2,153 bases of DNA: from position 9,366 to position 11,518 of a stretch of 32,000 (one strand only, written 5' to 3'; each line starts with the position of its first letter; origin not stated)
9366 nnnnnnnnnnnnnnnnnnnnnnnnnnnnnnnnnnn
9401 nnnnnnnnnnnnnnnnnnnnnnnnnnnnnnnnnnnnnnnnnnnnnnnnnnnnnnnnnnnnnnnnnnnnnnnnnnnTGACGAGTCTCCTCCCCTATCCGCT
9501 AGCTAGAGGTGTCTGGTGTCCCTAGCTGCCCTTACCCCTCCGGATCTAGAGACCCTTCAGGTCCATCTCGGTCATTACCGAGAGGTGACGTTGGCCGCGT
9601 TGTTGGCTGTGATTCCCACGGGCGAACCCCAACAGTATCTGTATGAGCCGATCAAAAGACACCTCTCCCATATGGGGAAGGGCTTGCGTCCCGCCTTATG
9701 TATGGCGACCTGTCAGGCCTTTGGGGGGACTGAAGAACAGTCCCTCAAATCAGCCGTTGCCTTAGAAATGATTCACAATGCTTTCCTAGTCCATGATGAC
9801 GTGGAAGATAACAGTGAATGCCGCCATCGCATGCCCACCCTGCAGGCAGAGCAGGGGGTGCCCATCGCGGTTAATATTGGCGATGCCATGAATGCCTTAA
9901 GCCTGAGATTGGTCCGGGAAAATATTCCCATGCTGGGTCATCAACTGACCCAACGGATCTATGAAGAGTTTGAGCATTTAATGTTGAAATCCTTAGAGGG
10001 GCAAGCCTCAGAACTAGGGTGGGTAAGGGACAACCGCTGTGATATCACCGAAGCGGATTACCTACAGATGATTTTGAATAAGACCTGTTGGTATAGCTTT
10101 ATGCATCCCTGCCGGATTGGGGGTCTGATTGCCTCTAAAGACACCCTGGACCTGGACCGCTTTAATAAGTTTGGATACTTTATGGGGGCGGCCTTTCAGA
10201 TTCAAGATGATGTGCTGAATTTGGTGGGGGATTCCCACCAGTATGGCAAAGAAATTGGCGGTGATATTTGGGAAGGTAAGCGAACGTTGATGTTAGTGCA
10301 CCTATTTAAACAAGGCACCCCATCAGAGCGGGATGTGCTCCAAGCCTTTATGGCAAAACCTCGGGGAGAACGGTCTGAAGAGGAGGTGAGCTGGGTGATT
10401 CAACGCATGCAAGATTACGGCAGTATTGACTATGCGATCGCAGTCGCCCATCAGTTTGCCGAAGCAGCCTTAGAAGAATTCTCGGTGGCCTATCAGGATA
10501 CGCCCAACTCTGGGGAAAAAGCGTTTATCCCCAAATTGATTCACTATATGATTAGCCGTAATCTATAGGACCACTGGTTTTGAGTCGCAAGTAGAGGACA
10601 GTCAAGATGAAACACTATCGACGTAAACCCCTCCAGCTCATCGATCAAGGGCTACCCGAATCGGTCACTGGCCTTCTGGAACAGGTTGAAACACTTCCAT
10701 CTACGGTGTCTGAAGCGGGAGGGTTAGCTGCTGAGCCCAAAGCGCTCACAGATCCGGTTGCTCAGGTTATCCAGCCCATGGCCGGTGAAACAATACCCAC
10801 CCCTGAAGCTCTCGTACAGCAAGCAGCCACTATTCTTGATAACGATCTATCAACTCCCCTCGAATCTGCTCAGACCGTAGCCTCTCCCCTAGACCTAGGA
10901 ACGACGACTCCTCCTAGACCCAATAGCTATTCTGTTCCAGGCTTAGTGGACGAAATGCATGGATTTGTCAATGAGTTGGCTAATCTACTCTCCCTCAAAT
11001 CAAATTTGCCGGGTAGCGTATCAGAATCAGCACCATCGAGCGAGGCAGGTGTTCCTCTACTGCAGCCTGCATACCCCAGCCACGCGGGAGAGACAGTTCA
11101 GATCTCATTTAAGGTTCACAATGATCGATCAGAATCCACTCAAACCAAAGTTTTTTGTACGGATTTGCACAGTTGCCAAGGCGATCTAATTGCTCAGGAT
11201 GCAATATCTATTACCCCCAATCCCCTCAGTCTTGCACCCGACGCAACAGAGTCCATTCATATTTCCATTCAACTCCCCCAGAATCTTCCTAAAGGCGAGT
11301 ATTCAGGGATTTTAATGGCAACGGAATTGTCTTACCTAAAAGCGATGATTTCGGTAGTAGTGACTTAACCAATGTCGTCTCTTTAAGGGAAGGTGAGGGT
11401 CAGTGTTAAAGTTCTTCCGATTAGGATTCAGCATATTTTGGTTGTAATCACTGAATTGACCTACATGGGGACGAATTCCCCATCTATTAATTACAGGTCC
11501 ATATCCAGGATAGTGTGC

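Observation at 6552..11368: Encapsulin-led operon with isoprenoid-type enzymes: candidate undescribed nanocompartment system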

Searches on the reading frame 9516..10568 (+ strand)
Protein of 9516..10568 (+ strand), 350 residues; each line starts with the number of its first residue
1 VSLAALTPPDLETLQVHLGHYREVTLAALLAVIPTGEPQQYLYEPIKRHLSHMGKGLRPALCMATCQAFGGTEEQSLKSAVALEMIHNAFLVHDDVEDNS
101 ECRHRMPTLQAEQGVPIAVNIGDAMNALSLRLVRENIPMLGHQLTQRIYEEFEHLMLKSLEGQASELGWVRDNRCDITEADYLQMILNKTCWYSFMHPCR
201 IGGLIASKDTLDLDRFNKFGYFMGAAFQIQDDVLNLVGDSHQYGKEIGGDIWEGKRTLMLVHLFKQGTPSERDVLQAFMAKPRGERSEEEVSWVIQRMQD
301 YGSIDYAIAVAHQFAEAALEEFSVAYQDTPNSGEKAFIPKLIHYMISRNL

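Call 3: search_protein_families(library=pfam, proteins=[window:9516-10568:+], max_evalue=0.01)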
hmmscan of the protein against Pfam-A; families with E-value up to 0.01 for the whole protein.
window:9516-10568:+ (350 aa): 1 family
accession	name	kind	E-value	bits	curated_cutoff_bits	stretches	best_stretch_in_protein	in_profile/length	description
PF00348.22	polyprenyl_synt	-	1.4e-59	201.8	27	1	40-296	2-249/251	Polyprenyl synthetase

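Call 4: search_protein_families(library=ncbifam, proteins=[window:9516-10568:+], max_evalue=0.01)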
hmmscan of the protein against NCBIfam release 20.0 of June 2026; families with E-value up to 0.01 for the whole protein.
window:9516-10568:+ (350 aa): 16 families
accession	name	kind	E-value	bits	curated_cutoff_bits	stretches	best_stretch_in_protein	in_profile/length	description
NF040698.1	IdsA_Meth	equivalog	4.8e-56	190.4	468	1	17-349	6-327/328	short chain isoprenyl diphosphate synthase IdsA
NF041169.1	f2_encap_cargo4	exception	2.5e-54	184.7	450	1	52-335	48-322/334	family 2 encapsulin nanocompartment cargo protein polyprenyl transferase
NF041003.1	GGPP_syn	equivalog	1.1e-52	179.2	500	1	40-329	26-307/326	geranylgeranyl diphosphate synthase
TIGR02748.1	GerC3_HepT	equivalog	2.4e-34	118.9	456.55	1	50-348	39-317/319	heptaprenyl diphosphate synthase component II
NF045628.1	HxpDPsynlarge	equivalog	3.4e-32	111.7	500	1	46-348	27-309/311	hexaprenyl-diphosphate synthase large subunit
NF045549.1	GGPPsyn_IdsB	equivalog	1.3e-31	109.9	475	1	52-321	63-324/346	geranylgeranyl diphosphate synthase IdsB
NF008140.0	PRK10888.1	equivalog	1.9e-31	109.6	412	1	51-325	41-302/323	octaprenyl diphosphate synthase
NF040789.2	gerfarn_diphsyn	equivalog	2.1e-31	109.4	560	1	42-348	34-343/345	geranylfarnesyl diphosphate synthase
NF045485.1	FPPsyn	subfamily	1.6e-30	106.3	275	1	28-259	11-243/288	farnesyl diphosphate synthase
NF042417.1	NPPPS_Mycobact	equivalog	6.1e-29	101.1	600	1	44-348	46-333/335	nonaprenyl/(2E,6E)-farnesyl/geranylgeranyl diphosphat synthase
NF045685.1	GGPPSynCrtE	equivalog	1.4e-27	96.6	460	1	15-259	4-248/293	geranylgeranyl diphosphate synthase CrtE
TIGR02749.1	prenyl_cyano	equivalog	7.9e-23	81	383.2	1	42-348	32-320/322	solanesyl diphosphate synthase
NF040627.1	GFPS_Meth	equivalog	2.5e-20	73.1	600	1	49-237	34-211/285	geranylfarnesyl diphosphate synthase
NF042416.1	GFPPS_Mycobact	equivalog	2.7e-20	72.7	600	1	51-321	39-327/350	bifunctional (2E,6E)-farnesyl/geranyl diphosphate synthase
NF007877.0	PRK10581.1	equivalog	3.4e-18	65.8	321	1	52-259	42-251/299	(2E,6E)-farnesyl diphosphate synthase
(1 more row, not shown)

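Call 25: search_solved_structures(query=window:9516-10568:+, max_evalue=1e-10)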
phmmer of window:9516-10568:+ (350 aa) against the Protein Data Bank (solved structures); distinct sequences matched with E-value up to 1e-10: 120 (the best 60 are shown).
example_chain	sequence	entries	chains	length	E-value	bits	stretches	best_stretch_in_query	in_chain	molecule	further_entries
1wmw_A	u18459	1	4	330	3e-48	168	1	46-334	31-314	geranylgeranyl diphosphate synthetase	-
1wy0_A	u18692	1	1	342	2.6e-38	135.4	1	29-323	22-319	geranylgeranyl pyrophosphate synthetase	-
5jfq_A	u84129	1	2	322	7.3e-35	124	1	37-348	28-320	Geranylgeranyl Pyrophosphate Synthetase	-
6kd7_A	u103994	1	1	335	8.7e-31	110.6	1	26-264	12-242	Polyprenyl synthetase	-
5ze6_A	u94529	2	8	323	2.4e-28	102.6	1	51-330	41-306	Octaprenyl diphosphate synthase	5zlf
3wjk_A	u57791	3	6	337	2.7e-28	102.4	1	51-330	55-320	Octaprenyl diphosphate synthase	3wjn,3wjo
4lob_A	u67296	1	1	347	1.7e-26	96.5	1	45-331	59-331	Polyprenyl synthetase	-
3nf2_A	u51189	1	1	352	5.5e-26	94.8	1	54-311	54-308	Putative polyprenyl synthetase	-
9kp1_B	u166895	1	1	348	1.5e-25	93.4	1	50-325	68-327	Heptaprenyl diphosphate synthase component 2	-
4dhd_A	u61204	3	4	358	2.1e-23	86.3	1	29-333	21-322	Polyprenyl synthetase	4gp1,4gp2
5xn5_A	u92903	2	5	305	2.7e-23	86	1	17-258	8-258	Os07g0580900 protein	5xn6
5e8h_A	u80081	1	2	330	3e-23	85.8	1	23-258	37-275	Geranylgeranyl pyrophosphate synthase 3, chloroplastic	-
4jxy_A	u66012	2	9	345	3.3e-23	85.7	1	53-323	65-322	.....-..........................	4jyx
7my1_AAA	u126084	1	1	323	5e-23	85.1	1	17-264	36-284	Geranylgeranyl pyrophosphate synthase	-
7mxz_AAA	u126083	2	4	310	5.2e-23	85.1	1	18-278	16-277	Geranylgeranyl pyrophosphate synthase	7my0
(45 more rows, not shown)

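Call 32: search_protein_families(library=padloc, proteins=[window:9516-10568:+], max_evalue=0.01)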
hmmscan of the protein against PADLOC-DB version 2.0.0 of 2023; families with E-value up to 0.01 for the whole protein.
window:9516-10568:+ (350 aa): 0 families

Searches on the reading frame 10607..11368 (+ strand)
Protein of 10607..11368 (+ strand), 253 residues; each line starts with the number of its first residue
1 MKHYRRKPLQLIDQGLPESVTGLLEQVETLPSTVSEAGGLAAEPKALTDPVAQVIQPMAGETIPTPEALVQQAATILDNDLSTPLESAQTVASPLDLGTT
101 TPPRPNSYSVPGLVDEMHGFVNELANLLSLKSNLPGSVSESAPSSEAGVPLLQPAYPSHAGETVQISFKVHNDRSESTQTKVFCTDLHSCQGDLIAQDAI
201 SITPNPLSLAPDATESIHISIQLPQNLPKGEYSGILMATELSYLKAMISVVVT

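Call 3: search_protein_families(library=pfam, proteins=[window:10607-11368:+], max_evalue=0.01)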
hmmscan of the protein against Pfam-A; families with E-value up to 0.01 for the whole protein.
window:10607-11368:+ (253 aa): 1 family
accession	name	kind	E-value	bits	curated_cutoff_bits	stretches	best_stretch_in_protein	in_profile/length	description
PF22680.2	Glyco_hydro_123_N_2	-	0.006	16.9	27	0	193-236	96-138/142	Glycoside hydrolase 123 N-terminal domain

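Call 4: search_protein_families(library=ncbifam, proteins=[window:10607-11368:+], max_evalue=0.01)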
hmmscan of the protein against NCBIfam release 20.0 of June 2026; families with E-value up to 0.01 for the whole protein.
window:10607-11368:+ (253 aa): 0 families

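Call 32: search_protein_families(library=padloc, proteins=[window:10607-11368:+], max_evalue=0.01)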
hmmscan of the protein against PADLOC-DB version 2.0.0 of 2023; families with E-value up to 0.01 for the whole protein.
window:10607-11368:+ (253 aa): 0 families

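Call 51: search_protein_representatives(protein=window:10607-11368:+)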
Query: 253 residues. Proteins with E-value up to 0.001 (for the whole library): 334; up to 1e-10: 46; up to 1e-30: 4. The best 150 are listed.
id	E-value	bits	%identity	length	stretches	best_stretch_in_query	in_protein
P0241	1.3e-137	473.5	90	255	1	1-252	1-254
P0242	8.6e-53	196.0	47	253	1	1-251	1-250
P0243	8.9e-50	186.1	47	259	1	1-251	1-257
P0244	3.3e-34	135.2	43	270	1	1-249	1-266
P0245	1.0e-24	104.1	35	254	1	1-252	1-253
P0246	4.0e-23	98.9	36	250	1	1-253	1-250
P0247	1.6e-21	93.6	36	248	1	1-252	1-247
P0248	6.0e-21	91.8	31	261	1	1-250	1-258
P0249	5.0e-20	88.8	34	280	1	27-251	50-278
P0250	7.6e-20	88.2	32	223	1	47-251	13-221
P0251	2.0e-19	86.8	29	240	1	42-252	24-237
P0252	6.9e-19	85.0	32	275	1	1-251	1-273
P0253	1.6e-18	83.8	29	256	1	2-252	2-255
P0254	3.0e-18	82.9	34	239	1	60-252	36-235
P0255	3.8e-18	82.6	36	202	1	101-252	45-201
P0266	2.1e-13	67.1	33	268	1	64-251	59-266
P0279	1.4e-11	61.1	29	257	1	68-252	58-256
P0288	1.5e-10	57.8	28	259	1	29-250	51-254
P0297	6.9e-10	55.6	29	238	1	141-250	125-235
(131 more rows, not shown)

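Call 53: find_encoding_contigs(protein=P0266, flank=8000, max_places=3)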
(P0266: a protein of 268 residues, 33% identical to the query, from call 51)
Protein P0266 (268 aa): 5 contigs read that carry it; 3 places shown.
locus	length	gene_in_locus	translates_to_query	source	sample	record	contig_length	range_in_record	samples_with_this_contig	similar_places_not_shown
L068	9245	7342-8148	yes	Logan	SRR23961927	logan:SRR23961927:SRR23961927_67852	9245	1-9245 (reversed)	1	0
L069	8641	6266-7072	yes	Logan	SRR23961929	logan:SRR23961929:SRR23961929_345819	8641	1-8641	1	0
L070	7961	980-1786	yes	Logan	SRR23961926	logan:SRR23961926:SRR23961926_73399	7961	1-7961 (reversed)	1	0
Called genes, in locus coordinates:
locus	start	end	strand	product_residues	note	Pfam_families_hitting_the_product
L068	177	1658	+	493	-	PF00890:FAD_binding_2 (faint), PF01266:DAO, PF01494:FAD_binding_3, PF03486:HI0933_like (faint), PF07992:Pyr_redox_2 (weak), PF12831:FAD_oxidored, PF01266:DAO (weak), PF22578:GGR_cat (weak), +2 more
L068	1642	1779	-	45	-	-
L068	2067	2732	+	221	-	-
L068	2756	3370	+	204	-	-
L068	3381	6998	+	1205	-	PF00801:PKD (weak), PF18911:PKD_4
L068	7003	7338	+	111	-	-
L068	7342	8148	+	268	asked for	-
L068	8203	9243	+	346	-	PF00348:polyprenyl_synt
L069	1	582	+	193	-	?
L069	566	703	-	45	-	-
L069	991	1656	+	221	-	-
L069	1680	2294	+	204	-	-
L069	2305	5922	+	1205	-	PF00801:PKD (weak), PF18911:PKD_4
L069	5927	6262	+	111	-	-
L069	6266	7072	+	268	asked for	-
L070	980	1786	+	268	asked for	-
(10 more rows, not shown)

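Call 81: find_encoding_contigs(protein=P0252, flank=7000, max_places=1)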
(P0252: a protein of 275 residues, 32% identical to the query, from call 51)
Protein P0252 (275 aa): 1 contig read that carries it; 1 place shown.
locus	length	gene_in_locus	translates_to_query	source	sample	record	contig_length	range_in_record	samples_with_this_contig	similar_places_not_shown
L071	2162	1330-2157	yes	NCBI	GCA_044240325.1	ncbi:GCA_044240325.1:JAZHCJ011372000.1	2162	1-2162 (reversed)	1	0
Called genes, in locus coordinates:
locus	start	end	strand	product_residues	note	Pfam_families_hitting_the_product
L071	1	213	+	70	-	?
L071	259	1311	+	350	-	PF00348:polyprenyl_synt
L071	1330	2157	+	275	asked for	-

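Call 82: find_encoding_contigs(protein=P0288, flank=7000, max_places=1)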
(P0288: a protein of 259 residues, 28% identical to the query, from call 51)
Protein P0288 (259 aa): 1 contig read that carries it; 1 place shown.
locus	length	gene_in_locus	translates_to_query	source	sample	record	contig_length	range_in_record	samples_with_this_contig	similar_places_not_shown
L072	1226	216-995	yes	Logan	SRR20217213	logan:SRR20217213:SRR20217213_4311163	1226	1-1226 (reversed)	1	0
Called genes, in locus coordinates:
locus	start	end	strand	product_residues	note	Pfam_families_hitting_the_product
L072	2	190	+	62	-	?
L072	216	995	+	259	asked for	-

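Call 83: find_encoding_contigs(protein=P0279, flank=7000, max_places=1)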
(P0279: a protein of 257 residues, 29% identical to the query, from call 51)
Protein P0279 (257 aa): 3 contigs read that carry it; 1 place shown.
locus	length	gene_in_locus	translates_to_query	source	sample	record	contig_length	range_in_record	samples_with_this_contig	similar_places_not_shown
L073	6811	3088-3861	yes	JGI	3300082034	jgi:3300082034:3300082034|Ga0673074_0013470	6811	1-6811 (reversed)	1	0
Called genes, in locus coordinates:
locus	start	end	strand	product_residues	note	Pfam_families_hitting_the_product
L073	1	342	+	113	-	?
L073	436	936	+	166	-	-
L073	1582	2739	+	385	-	PF02401:LYTB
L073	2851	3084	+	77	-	-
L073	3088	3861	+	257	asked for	-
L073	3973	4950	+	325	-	PF00348:polyprenyl_synt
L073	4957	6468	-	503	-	PF01266:DAO, PF01494:FAD_binding_3, PF01946:Thi4 (faint), PF22578:GGR_cat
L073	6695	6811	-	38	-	?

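Call 84: find_encoding_contigs(protein=P0297, flank=7000, max_places=1)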
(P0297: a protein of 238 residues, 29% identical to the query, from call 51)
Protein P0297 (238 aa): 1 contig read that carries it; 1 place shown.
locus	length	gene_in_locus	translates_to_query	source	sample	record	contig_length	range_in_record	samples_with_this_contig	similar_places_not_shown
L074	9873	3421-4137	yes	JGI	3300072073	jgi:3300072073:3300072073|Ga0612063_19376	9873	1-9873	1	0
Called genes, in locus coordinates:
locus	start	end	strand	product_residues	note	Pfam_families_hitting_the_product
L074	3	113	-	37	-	?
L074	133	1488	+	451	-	PF18030:Rimk_N, PF14397:ATPgrasp_ST (faint), PF02655:ATP-grasp_3, PF02955:GSH-S_ATP, PF07478:Dala_Dala_lig_C (weak), PF08443:RimK, PF02080:TrkA_C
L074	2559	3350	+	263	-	-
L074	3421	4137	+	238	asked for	-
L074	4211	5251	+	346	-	PF00348:polyprenyl_synt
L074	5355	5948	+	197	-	PF00293:NUDIX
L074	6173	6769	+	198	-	PF00476:DNA_pol_A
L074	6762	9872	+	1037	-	?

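Call 88: search_solved_structures(query=A3, max_evalue=1)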
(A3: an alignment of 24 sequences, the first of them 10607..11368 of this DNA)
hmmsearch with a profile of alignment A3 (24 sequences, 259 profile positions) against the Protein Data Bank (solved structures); distinct sequences matched with E-value up to 1: 7.
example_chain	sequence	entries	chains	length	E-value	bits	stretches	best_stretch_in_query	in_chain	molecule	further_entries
8k2h_B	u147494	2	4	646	0.0049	19.9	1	211-246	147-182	Oligosaccharide/Monosaccharide-releasing beta-N-acetylhexosaminidase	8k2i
7v4t_C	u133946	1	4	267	0.17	14.9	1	99-199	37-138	Capsid protein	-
7fd2_C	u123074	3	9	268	0.26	14.3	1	107-199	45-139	capsid protein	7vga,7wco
5l7v_A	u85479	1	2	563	0.59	13.1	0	207-245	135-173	glycoside hydrolase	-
5l7r_A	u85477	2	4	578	0.62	13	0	207-245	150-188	glycoside hydrolase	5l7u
8k2f_A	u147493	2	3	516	0.77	12.7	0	213-245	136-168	Oligosaccharide-releasing beta-N-acetylgalactosaminidase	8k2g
8xgl_A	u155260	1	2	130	0.83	12.6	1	189-251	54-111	Necrosis-inducing secreted protein 1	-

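Call 89: search_protein_families(library=pfam, alignment_id=A3, max_evalue=0.1)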
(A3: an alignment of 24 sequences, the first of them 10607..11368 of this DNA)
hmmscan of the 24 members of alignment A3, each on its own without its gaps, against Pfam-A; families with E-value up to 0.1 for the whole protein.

A. member 1, window:10607-11368:+ (253 aa): 1 family
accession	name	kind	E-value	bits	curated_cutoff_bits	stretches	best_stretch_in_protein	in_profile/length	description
PF22680.2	Glyco_hydro_123_N_2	-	0.006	16.9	27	1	193-236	96-138/142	Glycoside hydrolase 123 N-terminal domain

B. families by the number of members that match (of 24 scanned): 13 families
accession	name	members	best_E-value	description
PF06280.18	fn3_5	4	0.0042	Fn3-like domain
PF06030.18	WxLIP_PGBD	3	0.0019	WxL Interacting Protein, peptidoglycan binding domain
PF22680.2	Glyco_hydro_123_N_2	3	0.006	Glycoside hydrolase 123 N-terminal domain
PF10633.15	NPCBM_assoc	2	0.0065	NPCBM-associated, NEW3 domain of alpha-galactosidase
PF23619.1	Ig_VWA7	2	0.075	VWA7 Ig-like domain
PF14016.12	DUF4232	1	0.0085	Domain of unknown function (DUF4232)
PF00345.26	PapD_N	1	0.025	Pili and flagellar-assembly chaperone, PapD N-terminal domain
PF10599.14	Nup_retrotrp_bd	1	0.031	Retro-transposon transporting motif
PF15418.12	DUF4625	1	0.048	Domain of unknown function (DUF4625)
PF14352.11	DUF4402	1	0.055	Domain of unknown function (DUF4402)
PF03896.21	TRAP_alpha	1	0.072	Translocon-associated protein (TRAP), alpha subunit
PF22074.2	Cep192_D5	1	0.084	Cep192 domain 5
PF22073.2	Cep192_D4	1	0.098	Cep192 domain 4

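Call 92: find_related_loci(query=A5, collection=metagenome_contigs, flank=8000)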
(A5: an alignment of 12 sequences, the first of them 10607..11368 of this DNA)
Query A5 (253 aa) in metagenome_contigs; peptide patterns used: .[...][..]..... (x = any residue, [..] = any of these).
52 stretches matched a pattern, but none encodes a relative of the query by tblastn (E <= 1e-3).
